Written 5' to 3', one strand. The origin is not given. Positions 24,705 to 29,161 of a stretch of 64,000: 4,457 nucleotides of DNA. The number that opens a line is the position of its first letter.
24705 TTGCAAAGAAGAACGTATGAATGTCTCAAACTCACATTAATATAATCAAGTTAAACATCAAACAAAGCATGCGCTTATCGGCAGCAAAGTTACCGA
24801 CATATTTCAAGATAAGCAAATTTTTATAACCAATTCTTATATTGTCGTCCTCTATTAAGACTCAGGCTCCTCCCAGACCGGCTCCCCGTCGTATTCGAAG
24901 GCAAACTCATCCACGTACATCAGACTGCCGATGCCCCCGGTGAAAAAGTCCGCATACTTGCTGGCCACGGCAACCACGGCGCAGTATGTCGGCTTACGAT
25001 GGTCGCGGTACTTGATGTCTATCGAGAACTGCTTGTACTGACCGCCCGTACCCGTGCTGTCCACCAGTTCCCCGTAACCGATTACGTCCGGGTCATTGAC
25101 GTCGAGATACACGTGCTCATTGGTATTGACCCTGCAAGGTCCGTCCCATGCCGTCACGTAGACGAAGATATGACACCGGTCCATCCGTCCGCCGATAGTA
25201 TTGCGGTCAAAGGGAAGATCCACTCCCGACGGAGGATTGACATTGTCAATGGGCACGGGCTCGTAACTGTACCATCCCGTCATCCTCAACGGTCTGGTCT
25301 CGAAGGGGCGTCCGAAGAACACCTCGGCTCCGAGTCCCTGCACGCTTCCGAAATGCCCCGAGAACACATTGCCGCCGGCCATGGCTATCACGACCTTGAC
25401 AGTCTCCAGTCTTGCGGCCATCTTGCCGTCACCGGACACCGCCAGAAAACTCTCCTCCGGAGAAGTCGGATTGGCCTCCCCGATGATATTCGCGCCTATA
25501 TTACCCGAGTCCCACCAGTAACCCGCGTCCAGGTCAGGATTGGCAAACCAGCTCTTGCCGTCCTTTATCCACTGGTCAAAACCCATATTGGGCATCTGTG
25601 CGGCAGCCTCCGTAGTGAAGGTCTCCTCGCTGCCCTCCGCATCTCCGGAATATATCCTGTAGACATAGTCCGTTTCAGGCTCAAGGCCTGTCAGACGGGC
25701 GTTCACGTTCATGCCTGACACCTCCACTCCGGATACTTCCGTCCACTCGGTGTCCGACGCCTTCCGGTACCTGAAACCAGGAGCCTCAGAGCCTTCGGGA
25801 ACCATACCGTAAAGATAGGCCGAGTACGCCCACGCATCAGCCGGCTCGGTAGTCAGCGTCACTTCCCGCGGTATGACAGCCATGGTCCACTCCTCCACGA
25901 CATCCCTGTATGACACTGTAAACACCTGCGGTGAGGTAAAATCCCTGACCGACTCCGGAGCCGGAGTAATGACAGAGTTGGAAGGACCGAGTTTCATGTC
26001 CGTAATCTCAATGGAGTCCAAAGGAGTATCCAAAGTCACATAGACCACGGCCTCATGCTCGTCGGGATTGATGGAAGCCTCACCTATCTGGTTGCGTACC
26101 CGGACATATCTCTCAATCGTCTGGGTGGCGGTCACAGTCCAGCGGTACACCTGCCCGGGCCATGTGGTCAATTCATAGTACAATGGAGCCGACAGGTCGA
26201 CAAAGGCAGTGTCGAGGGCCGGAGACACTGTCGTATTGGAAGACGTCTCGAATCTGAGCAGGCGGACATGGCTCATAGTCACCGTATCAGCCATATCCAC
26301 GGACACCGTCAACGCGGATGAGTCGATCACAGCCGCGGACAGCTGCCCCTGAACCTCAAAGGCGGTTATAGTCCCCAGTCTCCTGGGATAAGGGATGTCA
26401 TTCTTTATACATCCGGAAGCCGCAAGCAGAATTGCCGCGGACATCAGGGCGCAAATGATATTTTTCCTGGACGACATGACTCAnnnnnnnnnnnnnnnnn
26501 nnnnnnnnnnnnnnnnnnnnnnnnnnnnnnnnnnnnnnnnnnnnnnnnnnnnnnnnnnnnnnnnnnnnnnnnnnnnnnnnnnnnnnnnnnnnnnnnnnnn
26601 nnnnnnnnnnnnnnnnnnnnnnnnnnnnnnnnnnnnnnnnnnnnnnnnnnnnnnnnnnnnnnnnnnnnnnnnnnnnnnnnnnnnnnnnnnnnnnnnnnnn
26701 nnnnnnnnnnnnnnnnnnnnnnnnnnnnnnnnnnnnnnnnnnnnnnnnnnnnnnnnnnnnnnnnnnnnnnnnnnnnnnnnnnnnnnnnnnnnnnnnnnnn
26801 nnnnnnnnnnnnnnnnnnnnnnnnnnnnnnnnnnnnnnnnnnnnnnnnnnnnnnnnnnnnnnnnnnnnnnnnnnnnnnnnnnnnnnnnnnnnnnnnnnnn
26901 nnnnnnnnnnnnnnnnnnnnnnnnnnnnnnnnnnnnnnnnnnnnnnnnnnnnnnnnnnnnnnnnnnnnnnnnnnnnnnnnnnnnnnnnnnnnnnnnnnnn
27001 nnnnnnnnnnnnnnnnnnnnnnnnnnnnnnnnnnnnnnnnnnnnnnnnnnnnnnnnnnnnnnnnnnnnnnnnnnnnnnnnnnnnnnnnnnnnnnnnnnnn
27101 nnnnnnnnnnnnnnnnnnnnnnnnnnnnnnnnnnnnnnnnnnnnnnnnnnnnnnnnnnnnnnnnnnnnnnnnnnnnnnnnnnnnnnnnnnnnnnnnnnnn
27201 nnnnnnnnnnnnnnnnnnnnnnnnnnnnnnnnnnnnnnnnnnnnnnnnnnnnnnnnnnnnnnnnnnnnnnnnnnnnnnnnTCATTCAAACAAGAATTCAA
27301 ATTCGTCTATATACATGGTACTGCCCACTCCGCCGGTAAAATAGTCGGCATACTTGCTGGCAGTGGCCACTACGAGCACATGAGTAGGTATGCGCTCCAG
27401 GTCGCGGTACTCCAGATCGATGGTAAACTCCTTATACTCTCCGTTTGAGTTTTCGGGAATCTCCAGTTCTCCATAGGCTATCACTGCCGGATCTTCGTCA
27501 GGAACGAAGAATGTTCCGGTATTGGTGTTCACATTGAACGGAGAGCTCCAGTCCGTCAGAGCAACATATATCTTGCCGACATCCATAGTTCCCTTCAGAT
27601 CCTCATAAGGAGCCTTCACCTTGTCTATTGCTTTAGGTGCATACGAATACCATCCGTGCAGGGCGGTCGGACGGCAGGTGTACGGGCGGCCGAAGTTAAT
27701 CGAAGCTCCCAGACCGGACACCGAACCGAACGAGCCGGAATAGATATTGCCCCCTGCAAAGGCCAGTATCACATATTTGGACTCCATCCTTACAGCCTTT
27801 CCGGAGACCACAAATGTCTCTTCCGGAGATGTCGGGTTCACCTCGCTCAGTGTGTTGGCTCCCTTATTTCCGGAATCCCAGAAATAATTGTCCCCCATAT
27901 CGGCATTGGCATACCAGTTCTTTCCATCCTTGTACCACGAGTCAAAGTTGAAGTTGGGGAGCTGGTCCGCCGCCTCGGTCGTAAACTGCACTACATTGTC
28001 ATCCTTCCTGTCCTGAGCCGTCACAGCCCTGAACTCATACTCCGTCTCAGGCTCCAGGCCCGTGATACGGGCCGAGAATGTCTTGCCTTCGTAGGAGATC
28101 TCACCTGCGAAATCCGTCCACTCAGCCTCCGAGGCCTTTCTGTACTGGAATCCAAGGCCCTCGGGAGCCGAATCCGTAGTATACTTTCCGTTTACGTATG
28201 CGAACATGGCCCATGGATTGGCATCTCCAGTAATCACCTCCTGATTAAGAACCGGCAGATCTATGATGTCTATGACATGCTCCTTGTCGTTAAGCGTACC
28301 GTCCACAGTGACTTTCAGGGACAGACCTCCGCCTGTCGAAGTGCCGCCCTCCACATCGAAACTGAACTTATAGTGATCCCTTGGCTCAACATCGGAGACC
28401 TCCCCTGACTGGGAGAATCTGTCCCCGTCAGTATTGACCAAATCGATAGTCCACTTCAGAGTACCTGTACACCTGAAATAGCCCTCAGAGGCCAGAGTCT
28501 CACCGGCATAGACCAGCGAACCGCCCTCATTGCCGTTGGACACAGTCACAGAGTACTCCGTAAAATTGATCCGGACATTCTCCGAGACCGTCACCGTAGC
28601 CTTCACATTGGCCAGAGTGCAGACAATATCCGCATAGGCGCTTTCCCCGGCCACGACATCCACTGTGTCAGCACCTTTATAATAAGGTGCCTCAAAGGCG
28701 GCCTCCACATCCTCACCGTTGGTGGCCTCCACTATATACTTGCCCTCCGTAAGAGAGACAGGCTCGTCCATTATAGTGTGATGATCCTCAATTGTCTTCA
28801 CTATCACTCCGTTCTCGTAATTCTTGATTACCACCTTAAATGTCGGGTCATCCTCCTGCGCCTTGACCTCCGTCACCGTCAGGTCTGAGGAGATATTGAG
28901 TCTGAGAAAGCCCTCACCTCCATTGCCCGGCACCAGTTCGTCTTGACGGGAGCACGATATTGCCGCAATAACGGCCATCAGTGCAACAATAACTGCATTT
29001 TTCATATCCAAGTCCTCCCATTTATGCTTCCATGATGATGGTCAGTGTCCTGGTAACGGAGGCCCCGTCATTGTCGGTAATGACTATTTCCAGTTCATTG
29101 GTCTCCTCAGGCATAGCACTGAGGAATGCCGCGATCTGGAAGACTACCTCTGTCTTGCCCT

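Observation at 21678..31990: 10-kb seven-gene operon encoding only predicted surface lipoproteins plus one small OM beta-barrel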

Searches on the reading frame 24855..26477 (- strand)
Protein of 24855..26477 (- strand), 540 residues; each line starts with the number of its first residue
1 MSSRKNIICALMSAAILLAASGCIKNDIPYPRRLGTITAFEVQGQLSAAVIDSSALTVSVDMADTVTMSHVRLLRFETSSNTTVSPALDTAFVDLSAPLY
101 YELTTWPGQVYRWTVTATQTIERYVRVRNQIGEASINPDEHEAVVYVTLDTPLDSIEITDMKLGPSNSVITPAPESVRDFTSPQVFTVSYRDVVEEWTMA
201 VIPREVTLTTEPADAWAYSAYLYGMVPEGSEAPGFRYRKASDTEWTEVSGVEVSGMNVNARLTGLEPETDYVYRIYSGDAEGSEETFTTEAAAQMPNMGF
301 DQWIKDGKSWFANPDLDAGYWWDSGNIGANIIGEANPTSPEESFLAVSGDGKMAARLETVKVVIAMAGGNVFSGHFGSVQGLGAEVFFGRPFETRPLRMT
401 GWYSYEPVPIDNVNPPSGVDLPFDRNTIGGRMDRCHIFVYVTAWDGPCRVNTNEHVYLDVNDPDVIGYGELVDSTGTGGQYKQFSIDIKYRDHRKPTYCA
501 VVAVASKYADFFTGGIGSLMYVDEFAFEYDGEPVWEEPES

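Call 3: search_protein_families(library=pfam, proteins=[window:24855-26477:-], max_evalue=0.01)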
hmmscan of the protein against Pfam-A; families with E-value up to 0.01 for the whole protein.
window:24855-26477:- (540 aa): 2 families
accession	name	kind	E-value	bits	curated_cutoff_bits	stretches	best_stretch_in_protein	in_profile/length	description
PF13201.12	PCMD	-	6e-36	124.8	28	1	300-526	2-232/234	Putative carbohydrate metabolism domain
PF16656.11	Pur_ac_phosph_N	-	3.2e-05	24.9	30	1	231-289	26-93/93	Purple acid Phosphatase, N-terminal domain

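Call 4: search_protein_families(library=ncbifam, proteins=[window:24855-26477:-], max_evalue=0.01)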
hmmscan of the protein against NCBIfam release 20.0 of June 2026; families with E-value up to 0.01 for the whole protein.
window:24855-26477:- (540 aa): 0 families

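Call 77: search_protein_families(library=pfam, alignment_id=A6, max_evalue=1)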
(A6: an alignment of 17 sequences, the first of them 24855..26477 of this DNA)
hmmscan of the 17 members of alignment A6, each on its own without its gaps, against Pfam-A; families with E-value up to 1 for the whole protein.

A. member 1, window:24855-26477:- (540 aa): 6 families
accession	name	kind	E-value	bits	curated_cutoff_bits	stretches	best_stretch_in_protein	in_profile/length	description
PF13201.12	PCMD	-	6e-36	124.8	28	1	300-526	2-232/234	Putative carbohydrate metabolism domain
PF16656.11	Pur_ac_phosph_N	-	3.2e-05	24.9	30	1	231-289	26-93/93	Purple acid Phosphatase, N-terminal domain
PF00041.27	fn3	-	0.018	15.7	25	1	245-284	36-75/84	Fibronectin type III domain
PF25059.1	FN3_DSCAM-DSCAML_C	-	0.023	15.5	39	1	236-286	26-73/89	DSCAM/DSCAML C-terminal Fn3-like domain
PF16655.11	PhoD_N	-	0.17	12.9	30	1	254-281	55-82/90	PhoD-like phosphatase, N-terminal domain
PF16410.10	DUF5018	-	0.52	9.6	38.2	0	36-114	135-210/352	Domain of unknown function (DUF5018)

B. families by the number of members that match (of 17 scanned): 14 families
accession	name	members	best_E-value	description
PF13201.12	PCMD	17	8.9e-49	Putative carbohydrate metabolism domain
PF16656.11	Pur_ac_phosph_N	16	1.6e-06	Purple acid Phosphatase, N-terminal domain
PF25059.1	FN3_DSCAM-DSCAML_C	9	5e-05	DSCAM/DSCAML C-terminal Fn3-like domain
PF00041.27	fn3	9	6e-05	Fibronectin type III domain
PF16410.10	DUF5018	5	4.9e-08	Domain of unknown function (DUF5018)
PF21466.3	GH101_dom-5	2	0.047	Endo-alpha-N-acetylgalactosaminidase, domain 5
PF16655.11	PhoD_N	2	0.088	PhoD-like phosphatase, N-terminal domain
PF22243.2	DUF5018-rel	1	0.0004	DUF5018-related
PF01011.28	PQQ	1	0.0027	Glucose/ethanol/alcohol dehydrogenase, beta-propeller domain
PF18981.6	InlK_D3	1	0.044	Internalin K domain (D3/D4)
PF23376.1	Fn3_VIN3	1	0.1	VIN3-like, fibronectin type-III domain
PF11687.14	DUF3284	1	0.15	Domain of unknown function (DUF3284)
PF25131.1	bL9m_N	1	0.2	Large ribosomal subunit protein bL9m N-terminal domain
PF08139.17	LPAM_1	1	0.54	Prokaryotic membrane lipoprotein lipid attachment site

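Call 78: search_solved_structures(query=A6, max_evalue=0.01)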
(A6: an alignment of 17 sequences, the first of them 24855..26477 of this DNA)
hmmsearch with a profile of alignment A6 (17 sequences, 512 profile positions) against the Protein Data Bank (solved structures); distinct sequences matched with E-value up to 0.01: 42.
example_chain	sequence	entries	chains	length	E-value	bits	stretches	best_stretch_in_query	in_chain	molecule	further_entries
4jrl_A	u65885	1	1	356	1.1e-30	110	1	310-510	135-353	putative glycoside hydrolase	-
3hbz_A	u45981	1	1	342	2.2e-30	109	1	313-511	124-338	putative glycoside hydrolase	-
4het_A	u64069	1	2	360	4.3e-29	104.7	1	310-510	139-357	HYPOTHETICAL GLYCOSIDE HYDROLASE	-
3s30_A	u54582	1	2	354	1.4e-27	99.7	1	264-510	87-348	Hypothetical glycoside hydrolase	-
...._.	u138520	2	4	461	1.7e-11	46.6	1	4-201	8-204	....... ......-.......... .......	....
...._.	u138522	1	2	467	1.8e-11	46.6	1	4-201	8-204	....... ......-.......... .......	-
8q6t_I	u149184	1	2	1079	7.8e-09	37.9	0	228-276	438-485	Titin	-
5e53_A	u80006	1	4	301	4.3e-06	28.8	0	227-271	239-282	Contactin-1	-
7e72_E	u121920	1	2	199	1.1e-05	27.5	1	203-279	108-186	Angiopoietin-1 receptor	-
5e7l_A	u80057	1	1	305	2e-05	26.6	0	228-273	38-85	Contactin-2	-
5utk_A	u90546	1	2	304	2.4e-05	26.4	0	205-279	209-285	Angiopoietin-1 receptor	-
5mya_A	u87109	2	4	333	3.3e-05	25.9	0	209-279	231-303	Angiopoietin-1 receptor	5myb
8d6a_A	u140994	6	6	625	0.00011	24.1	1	227-277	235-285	Interleukin-6 receptor subunit beta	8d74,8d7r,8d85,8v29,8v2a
8d82_A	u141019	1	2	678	0.00013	23.9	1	227-277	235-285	Interleukin-6 receptor subunit beta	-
3l5h_A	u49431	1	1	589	0.0002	23.4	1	227-277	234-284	Interleukin-6 receptor subunit beta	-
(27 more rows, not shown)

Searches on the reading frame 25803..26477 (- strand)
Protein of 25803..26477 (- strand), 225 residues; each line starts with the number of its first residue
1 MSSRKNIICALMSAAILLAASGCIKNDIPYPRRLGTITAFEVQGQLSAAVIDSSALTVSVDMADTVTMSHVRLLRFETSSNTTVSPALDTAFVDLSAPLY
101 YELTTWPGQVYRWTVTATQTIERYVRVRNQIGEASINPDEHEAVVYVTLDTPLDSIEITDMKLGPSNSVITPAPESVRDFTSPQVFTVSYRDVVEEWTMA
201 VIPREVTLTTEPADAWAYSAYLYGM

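Call 80: search_solved_structures(query=window:25803-26477:-, max_evalue=1, show_alignments=2)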
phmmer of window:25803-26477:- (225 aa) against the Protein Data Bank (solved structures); distinct sequences matched with E-value up to 1: 6.
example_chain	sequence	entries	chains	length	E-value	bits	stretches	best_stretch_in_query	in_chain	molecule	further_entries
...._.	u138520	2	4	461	0.0012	22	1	156-206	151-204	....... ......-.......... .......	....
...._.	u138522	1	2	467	0.0012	22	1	73-206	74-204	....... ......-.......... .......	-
2xj9_A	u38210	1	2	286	0.37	13.9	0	88-132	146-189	MIPZ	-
2xj4_A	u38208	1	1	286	0.37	13.9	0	88-132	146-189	MIPZ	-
2xit_A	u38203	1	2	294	0.39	13.8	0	88-132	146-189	MIPZ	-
3hbz_A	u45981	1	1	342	0.56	13.3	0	160-207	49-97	putative glycoside hydrolase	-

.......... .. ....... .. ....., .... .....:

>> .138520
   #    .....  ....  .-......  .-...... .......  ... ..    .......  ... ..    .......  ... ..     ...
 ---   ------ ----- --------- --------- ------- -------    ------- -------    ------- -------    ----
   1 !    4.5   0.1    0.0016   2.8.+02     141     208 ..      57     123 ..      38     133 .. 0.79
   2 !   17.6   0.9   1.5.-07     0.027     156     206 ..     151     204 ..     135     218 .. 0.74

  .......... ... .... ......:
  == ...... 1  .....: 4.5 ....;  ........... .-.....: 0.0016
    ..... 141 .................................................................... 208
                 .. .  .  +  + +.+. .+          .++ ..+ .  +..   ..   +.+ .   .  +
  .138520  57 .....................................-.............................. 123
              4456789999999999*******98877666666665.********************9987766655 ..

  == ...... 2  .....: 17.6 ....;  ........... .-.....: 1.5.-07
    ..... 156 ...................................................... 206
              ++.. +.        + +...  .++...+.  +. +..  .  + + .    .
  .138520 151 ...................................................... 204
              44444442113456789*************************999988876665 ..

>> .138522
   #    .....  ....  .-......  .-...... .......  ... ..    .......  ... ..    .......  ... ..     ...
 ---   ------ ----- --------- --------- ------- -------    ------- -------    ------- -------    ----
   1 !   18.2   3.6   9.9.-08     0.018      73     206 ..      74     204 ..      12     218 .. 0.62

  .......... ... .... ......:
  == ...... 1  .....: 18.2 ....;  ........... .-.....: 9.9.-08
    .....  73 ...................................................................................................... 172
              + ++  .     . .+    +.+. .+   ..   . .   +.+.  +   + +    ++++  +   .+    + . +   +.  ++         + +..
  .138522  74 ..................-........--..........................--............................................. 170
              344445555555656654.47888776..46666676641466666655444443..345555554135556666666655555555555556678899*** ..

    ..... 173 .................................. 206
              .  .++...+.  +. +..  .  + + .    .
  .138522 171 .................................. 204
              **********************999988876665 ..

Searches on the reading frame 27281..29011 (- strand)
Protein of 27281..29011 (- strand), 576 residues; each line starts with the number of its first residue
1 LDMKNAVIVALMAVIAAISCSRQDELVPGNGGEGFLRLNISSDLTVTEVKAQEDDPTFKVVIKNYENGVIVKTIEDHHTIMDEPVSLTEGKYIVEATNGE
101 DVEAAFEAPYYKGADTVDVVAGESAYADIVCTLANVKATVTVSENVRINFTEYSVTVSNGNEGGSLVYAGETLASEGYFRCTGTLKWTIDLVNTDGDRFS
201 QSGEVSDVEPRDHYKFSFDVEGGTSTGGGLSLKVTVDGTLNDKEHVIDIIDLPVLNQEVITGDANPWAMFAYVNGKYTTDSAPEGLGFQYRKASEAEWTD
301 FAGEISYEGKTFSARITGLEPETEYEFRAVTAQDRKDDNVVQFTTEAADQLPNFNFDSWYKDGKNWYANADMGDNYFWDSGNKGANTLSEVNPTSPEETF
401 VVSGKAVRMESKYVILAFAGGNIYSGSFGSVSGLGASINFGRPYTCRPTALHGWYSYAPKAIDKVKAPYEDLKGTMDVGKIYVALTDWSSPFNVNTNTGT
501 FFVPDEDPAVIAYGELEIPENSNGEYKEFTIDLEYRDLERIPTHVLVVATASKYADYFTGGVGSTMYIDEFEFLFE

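Call 3: search_protein_families(library=pfam, proteins=[window:27281-29011:-], max_evalue=0.01)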
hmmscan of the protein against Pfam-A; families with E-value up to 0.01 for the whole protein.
window:27281-29011:- (576 aa): 5 families
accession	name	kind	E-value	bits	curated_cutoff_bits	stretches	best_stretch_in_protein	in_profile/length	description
PF14900.11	DUF4493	-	7.5e-47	160.5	27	1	32-249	1-224/226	Domain of unknown function (DUF4493)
PF13201.12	PCMD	-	4.2e-44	151.5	28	1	355-573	1-233/234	Putative carbohydrate metabolism domain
PF16656.11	Pur_ac_phosph_N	-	2.3e-06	28.5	30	1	278-345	20-93/93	Purple acid Phosphatase, N-terminal domain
PF17964.7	Big_10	-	0.00098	19.8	22.9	0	137-251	7-121/164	Bacterial Ig domain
PF00041.27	fn3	-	0.0017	19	25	0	295-333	41-69/84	Fibronectin type III domain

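Call 4: search_protein_families(library=ncbifam, proteins=[window:27281-29011:-], max_evalue=0.01)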
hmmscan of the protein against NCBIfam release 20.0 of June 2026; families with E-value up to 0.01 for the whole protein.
window:27281-29011:- (576 aa): 0 families

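Call 7: search_solved_structures(query=window:27281-29011:-, max_evalue=1)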
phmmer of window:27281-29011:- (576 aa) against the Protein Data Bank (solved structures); distinct sequences matched with E-value up to 1: 10.
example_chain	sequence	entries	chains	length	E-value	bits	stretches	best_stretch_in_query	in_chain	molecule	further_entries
3hbz_A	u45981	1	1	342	8.6e-09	37.9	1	416-575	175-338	putative glycoside hydrolase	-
4jrl_A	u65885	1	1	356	7.6e-08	34.7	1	375-574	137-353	putative glycoside hydrolase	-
4het_A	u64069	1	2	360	5.3e-06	28.7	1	349-575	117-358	HYPOTHETICAL GLYCOSIDE HYDROLASE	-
3s30_A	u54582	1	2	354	0.02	16.8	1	413-574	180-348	Hypothetical glycoside hydrolase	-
4u3h_A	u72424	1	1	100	0.085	14.8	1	285-330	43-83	FN3con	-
7mrq_A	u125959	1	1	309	0.11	14.5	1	307-332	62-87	Contactin-4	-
7mrk_B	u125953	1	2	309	0.11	14.4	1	307-332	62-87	Contactin-4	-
5e4s_A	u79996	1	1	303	0.16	13.9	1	307-332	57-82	Contactin-4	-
5e7l_A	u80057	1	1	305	0.37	12.7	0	288-331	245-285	Contactin-2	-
5j7k_A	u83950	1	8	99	0.77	11.6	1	285-330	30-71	FN3con-a-lys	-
